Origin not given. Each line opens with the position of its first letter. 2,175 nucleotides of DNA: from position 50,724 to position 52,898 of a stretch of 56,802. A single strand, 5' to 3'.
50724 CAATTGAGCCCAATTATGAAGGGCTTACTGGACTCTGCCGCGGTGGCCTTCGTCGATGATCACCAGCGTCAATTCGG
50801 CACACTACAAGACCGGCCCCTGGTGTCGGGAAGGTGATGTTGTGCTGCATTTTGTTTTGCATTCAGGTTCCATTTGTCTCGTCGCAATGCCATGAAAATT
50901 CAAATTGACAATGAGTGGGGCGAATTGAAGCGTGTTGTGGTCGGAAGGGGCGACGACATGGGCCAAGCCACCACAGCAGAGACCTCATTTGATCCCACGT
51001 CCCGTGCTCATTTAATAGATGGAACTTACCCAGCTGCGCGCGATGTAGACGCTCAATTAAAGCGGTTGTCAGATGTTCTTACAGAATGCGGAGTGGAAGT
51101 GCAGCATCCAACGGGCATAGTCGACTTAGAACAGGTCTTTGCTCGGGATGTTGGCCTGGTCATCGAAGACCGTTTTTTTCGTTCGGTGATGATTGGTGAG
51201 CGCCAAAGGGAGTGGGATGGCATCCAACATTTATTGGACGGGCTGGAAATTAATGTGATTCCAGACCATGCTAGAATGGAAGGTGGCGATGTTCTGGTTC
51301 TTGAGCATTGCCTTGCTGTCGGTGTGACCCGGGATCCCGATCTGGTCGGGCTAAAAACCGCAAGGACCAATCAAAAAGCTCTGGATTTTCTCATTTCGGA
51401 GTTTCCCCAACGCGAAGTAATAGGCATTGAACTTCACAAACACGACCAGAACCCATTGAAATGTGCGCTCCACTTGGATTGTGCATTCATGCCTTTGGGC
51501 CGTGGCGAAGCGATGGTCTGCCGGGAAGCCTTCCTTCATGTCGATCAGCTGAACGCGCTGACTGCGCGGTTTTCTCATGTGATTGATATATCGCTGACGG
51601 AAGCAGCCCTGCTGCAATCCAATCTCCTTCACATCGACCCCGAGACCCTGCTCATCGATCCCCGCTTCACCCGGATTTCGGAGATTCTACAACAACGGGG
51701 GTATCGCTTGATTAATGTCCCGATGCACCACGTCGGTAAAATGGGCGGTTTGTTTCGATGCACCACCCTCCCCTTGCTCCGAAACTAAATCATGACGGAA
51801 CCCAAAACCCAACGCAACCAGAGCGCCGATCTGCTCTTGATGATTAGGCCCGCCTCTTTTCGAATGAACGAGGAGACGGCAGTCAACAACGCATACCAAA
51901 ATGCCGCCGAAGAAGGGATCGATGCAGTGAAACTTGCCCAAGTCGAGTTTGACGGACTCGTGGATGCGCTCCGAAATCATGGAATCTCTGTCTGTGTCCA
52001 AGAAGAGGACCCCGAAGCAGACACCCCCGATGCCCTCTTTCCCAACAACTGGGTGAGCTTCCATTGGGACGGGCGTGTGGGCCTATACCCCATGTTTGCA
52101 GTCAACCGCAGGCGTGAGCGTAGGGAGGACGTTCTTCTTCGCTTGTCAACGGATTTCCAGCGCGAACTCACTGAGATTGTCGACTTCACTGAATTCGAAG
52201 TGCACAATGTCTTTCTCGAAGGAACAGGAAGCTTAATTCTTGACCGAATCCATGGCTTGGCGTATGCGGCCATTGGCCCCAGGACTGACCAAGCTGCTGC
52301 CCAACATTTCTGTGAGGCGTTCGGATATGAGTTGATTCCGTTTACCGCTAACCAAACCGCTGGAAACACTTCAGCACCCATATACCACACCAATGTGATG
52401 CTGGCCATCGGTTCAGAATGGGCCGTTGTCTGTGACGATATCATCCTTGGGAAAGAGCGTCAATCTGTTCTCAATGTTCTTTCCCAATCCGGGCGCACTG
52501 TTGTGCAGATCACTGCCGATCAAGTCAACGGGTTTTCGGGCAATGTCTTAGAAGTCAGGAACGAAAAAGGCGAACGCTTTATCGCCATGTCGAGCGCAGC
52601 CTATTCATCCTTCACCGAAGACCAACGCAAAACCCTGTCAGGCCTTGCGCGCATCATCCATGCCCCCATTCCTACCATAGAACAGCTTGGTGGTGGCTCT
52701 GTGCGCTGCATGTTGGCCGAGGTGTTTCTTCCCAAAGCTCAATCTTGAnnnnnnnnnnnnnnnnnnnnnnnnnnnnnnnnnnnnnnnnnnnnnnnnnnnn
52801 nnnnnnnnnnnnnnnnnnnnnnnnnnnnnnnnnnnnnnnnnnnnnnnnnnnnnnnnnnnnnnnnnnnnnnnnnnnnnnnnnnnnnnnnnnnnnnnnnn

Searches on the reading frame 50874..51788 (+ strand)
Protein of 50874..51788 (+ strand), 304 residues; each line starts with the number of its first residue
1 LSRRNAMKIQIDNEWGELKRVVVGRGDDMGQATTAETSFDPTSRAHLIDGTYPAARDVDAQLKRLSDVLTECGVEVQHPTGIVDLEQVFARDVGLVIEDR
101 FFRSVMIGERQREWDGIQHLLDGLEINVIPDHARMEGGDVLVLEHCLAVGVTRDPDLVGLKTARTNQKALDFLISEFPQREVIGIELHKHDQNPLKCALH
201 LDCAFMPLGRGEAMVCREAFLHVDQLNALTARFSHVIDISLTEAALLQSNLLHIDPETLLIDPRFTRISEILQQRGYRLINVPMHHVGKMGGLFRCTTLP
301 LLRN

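Call 46: search_protein_families(library=pfam, proteins=[window:50874-51788:+], max_evalue=0.001)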
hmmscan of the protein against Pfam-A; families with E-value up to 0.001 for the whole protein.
window:50874-51788:+ (304 aa): 2 families
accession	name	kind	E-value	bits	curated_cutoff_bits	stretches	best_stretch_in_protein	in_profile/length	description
PF02274.22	ADI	-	7.6e-08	32.2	22.8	0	131-210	182-251/377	Arginine deiminase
PF19420.4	DDAH_eukar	-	0.00013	21.8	23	1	161-301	139-290/291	N,N dimethylarginine dimethylhydrolase, eukaryotic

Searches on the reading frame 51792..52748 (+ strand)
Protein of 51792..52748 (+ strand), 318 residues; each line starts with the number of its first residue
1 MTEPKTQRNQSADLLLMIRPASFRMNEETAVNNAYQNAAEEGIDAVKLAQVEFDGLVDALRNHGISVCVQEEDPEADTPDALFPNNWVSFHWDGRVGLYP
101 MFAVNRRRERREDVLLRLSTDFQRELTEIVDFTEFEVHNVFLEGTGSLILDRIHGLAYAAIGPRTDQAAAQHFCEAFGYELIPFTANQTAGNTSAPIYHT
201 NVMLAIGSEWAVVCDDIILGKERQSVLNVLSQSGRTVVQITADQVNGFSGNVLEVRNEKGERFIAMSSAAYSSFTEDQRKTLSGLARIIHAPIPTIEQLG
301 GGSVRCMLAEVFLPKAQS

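Call 46: search_protein_families(library=pfam, proteins=[window:51792-52748:+], max_evalue=0.001)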
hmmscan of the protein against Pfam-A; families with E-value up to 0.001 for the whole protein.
window:51792-52748:+ (318 aa): 1 family
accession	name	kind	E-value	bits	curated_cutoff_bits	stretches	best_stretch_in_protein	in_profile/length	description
PF19420.4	DDAH_eukar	-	2.2e-93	313.1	23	1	23-312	1-291/291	N,N dimethylarginine dimethylhydrolase, eukaryotic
